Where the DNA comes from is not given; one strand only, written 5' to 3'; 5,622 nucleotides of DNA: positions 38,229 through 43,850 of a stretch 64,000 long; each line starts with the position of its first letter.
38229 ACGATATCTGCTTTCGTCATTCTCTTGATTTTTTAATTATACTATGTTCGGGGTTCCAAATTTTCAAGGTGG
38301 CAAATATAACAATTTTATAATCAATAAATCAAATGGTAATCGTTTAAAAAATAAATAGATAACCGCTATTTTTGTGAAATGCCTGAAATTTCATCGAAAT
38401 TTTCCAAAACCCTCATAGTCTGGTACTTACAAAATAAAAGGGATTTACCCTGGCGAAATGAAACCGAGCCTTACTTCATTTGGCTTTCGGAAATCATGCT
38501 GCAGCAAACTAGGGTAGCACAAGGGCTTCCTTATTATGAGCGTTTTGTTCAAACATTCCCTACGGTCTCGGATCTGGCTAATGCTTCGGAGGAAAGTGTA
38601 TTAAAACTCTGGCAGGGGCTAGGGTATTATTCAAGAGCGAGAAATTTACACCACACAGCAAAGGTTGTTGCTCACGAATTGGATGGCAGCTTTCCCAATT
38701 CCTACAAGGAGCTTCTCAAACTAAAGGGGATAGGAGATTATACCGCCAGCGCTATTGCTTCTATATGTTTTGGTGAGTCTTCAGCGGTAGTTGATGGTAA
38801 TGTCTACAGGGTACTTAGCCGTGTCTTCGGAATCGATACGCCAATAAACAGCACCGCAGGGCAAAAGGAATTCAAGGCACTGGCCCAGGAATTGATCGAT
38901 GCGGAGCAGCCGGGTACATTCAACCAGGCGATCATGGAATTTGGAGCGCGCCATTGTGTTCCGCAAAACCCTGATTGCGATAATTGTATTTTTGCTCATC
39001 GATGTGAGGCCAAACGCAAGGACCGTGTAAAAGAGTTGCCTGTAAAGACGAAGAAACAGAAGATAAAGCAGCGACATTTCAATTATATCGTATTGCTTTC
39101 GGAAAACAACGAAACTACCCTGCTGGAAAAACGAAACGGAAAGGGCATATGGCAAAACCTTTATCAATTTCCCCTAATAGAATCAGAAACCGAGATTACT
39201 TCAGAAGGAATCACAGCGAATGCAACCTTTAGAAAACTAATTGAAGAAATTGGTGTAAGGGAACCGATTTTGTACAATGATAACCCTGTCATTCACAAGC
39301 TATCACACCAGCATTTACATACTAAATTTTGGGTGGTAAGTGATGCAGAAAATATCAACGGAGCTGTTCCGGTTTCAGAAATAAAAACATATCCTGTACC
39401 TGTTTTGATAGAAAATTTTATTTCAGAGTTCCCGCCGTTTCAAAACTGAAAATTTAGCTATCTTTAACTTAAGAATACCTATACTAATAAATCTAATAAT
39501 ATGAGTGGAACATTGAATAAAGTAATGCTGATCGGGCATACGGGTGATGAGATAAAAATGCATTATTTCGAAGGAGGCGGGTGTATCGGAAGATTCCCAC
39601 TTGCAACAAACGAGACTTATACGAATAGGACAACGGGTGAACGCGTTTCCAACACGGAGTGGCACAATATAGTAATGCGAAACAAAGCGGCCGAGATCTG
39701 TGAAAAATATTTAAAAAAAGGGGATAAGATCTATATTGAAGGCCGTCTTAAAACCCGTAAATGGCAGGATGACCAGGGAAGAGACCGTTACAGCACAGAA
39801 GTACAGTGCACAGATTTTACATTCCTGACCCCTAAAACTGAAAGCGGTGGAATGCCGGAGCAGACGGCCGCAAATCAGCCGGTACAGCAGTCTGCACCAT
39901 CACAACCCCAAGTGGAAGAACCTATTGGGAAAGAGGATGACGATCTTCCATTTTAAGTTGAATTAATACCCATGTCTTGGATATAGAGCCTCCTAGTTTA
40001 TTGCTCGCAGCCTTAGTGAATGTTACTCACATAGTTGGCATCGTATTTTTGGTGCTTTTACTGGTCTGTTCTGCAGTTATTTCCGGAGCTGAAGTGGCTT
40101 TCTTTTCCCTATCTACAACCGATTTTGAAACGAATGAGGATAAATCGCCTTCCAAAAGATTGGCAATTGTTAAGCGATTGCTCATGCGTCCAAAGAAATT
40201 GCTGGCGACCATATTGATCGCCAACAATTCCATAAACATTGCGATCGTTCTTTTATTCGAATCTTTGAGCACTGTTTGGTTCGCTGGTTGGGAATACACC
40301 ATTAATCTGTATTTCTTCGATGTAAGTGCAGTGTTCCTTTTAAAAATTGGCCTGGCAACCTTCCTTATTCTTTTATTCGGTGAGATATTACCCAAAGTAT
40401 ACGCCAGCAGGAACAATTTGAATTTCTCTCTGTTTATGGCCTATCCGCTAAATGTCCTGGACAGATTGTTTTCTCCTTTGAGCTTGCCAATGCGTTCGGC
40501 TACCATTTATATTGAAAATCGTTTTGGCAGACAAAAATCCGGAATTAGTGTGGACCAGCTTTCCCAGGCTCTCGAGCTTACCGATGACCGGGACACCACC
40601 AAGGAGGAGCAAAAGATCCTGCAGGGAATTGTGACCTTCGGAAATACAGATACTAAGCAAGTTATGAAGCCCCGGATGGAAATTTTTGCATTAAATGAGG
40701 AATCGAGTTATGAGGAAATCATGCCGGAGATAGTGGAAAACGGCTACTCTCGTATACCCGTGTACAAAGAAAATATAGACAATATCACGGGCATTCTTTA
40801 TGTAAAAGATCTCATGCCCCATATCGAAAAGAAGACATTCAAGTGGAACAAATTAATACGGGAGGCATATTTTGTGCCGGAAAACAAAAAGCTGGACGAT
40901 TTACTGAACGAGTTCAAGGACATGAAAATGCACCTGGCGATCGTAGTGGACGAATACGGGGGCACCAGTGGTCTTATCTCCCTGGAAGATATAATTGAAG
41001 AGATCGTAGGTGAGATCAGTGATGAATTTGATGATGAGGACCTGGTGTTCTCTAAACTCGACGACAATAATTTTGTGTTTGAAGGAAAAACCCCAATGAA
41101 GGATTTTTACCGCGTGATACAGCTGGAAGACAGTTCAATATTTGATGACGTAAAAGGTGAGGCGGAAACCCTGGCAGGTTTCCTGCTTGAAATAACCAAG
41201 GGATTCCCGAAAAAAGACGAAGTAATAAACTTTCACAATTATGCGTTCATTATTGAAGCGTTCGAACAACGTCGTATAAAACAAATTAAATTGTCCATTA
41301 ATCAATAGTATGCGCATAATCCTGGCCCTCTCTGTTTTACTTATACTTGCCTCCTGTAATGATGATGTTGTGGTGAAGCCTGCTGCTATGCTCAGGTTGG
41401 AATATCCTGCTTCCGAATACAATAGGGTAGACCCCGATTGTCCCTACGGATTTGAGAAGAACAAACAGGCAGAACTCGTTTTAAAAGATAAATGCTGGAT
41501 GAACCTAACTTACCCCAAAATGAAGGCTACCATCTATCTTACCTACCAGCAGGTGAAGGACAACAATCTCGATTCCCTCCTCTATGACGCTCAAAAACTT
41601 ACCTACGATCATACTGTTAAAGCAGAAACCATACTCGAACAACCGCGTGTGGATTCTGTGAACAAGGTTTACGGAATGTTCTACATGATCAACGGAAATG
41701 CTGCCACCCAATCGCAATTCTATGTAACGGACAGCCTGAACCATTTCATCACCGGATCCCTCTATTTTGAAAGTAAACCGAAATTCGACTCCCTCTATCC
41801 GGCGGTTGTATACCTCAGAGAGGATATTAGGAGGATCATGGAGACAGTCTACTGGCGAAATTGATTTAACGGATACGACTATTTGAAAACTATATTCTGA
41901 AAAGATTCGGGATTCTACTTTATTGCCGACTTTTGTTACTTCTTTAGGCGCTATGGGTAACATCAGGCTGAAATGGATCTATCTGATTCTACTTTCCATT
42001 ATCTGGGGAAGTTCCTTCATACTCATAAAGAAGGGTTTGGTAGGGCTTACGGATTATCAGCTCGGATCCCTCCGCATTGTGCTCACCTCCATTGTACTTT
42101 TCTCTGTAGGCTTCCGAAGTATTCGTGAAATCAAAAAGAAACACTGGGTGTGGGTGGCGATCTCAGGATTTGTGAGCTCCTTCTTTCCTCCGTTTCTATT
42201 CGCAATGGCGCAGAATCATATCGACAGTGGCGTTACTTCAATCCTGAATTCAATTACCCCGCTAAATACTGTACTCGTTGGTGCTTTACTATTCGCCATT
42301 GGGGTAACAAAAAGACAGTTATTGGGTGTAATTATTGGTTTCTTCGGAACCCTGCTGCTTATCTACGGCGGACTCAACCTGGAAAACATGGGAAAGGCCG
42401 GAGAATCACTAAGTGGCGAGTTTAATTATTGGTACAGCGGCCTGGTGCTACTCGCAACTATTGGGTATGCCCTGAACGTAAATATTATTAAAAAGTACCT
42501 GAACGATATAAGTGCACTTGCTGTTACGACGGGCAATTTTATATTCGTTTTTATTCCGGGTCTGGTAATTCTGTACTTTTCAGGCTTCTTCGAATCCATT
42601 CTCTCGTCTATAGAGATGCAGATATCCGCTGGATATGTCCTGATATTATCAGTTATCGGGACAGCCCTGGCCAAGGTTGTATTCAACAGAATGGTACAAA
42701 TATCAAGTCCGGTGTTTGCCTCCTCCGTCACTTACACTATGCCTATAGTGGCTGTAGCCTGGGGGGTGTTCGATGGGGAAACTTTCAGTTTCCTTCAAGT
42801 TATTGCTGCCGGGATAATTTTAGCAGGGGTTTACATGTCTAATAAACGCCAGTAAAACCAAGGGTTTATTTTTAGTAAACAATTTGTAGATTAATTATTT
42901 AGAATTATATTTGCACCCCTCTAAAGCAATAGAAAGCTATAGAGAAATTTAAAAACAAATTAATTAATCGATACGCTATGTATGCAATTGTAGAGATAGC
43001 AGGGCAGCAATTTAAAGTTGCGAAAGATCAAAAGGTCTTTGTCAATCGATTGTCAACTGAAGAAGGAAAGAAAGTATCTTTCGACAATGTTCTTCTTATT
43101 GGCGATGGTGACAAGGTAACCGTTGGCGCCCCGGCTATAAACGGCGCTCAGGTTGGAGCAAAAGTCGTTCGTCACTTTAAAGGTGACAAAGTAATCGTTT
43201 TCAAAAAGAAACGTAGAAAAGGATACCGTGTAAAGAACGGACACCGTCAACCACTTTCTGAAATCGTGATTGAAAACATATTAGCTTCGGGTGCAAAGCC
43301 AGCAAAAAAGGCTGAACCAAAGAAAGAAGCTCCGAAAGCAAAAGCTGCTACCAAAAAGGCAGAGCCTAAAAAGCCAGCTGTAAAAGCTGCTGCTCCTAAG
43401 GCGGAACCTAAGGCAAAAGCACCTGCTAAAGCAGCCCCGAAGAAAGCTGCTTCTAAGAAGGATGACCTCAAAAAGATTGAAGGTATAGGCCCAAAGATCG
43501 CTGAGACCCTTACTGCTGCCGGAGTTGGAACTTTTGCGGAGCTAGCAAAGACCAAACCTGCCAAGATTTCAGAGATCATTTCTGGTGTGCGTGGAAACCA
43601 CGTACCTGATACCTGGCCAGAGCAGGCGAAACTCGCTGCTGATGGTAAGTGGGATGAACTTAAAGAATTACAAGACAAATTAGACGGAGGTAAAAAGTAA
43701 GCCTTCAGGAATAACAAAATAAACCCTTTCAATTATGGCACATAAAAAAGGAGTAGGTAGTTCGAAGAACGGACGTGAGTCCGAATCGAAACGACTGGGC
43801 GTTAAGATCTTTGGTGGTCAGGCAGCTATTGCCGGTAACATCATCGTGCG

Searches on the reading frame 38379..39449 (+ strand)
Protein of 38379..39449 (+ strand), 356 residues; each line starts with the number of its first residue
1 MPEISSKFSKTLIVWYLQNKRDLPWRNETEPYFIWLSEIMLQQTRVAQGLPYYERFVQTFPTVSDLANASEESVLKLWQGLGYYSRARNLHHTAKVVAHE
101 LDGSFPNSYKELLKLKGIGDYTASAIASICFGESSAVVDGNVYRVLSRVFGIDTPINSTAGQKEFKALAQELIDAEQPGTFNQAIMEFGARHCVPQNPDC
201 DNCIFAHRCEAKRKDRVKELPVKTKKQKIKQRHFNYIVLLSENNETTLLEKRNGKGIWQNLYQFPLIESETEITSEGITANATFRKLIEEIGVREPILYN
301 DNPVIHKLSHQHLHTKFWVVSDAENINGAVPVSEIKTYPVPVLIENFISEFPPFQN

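Call 68: search_protein_families(library=pfam, proteins=[window:38379-39449:+], max_evalue=0.00001)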
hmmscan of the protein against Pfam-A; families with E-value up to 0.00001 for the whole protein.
window:38379-39449:+ (356 aa): 3 families
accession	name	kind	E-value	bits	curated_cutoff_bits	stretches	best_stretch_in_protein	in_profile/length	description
PF00730.31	HhH-GPD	-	4e-22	79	26.2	1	37-158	2-95/108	HhH-GPD superfamily base excision DNA repair protein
PF14815.12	NUDIX_4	-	6.3e-16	58.6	35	1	239-349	4-112/113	NUDIX domain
PF00633.29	HHH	-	7.6e-08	32.3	24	1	101-129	2-30/30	Helix-hairpin-helix motif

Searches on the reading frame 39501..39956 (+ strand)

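Call 68: search_protein_families(library=pfam, proteins=[window:39501-39956:+], max_evalue=0.00001)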
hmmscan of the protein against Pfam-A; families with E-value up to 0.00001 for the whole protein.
window:39501-39956:+ (151 aa): 1 family
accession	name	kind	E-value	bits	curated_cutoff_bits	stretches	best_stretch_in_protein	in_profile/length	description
PF00436.31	SSB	-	1e-29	103.1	26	1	5-109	1-104/104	Single-strand binding protein family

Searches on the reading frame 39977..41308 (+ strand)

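Call 68: search_protein_families(library=pfam, proteins=[window:39977-41308:+], max_evalue=0.00001)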
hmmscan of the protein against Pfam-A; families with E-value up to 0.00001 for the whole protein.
window:39977-41308:+ (443 aa): 3 families
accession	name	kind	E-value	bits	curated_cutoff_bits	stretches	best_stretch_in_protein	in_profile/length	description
PF01595.25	CNNM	-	9.7e-35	120.3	28.4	1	25-210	3-179/181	Cyclin M transmembrane N-terminal domain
PF03471.22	CorC_HlyC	-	2.7e-15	56.6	27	1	360-442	2-80/81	Transporter associated domain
PF00571.33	CBS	-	3.5e-14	53.3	24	0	295-344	7-56/57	CBS domain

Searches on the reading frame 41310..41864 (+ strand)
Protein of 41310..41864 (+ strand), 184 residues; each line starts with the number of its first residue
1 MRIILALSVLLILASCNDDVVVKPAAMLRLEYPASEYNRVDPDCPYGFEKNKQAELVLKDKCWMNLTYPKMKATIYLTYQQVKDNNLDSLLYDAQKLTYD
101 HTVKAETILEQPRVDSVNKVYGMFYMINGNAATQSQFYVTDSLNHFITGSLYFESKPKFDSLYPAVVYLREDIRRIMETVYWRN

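Call 68: search_protein_families(library=pfam, proteins=[window:41310-41864:+], max_evalue=0.00001)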
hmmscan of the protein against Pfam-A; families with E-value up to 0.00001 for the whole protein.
window:41310-41864:+ (184 aa): 1 family
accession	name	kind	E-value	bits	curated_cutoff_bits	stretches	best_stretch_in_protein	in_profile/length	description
PF25593.1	GldD_lipo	-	1.4e-63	214.3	27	1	18-182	2-170/170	Gliding motility lipoprotein GldD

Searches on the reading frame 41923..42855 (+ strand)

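Call 68: search_protein_families(library=pfam, proteins=[window:41923-42855:+], max_evalue=0.00001)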
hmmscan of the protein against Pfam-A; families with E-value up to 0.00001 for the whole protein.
window:41923-42855:+ (310 aa): 1 family
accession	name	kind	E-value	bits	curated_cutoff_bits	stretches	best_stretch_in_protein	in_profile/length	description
PF00892.27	EamA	-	4.4e-34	118.1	28.2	2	19-147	5-134/135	EamA-like transporter family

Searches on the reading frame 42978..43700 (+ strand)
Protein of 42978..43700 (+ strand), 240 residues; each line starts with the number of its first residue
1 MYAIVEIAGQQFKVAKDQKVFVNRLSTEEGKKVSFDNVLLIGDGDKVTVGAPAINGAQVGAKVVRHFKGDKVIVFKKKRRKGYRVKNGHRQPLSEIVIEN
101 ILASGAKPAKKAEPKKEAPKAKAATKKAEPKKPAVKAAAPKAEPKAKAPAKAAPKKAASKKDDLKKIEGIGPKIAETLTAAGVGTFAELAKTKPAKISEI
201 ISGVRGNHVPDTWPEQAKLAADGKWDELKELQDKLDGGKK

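Call 68: search_protein_families(library=pfam, proteins=[window:42978-43700:+], max_evalue=0.00001)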
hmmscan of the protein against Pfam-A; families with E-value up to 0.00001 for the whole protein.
window:42978-43700:+ (240 aa): 2 families
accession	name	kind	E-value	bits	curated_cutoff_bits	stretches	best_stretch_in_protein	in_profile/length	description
PF00829.26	Ribosomal_L21p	-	2.1e-36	124.5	27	1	1-101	1-99/99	Ribosomal prokaryotic L21 protein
PF14520.12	HHH_5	-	1.1e-07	32.6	27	1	162-200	2-40/57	Helix-hairpin-helix domain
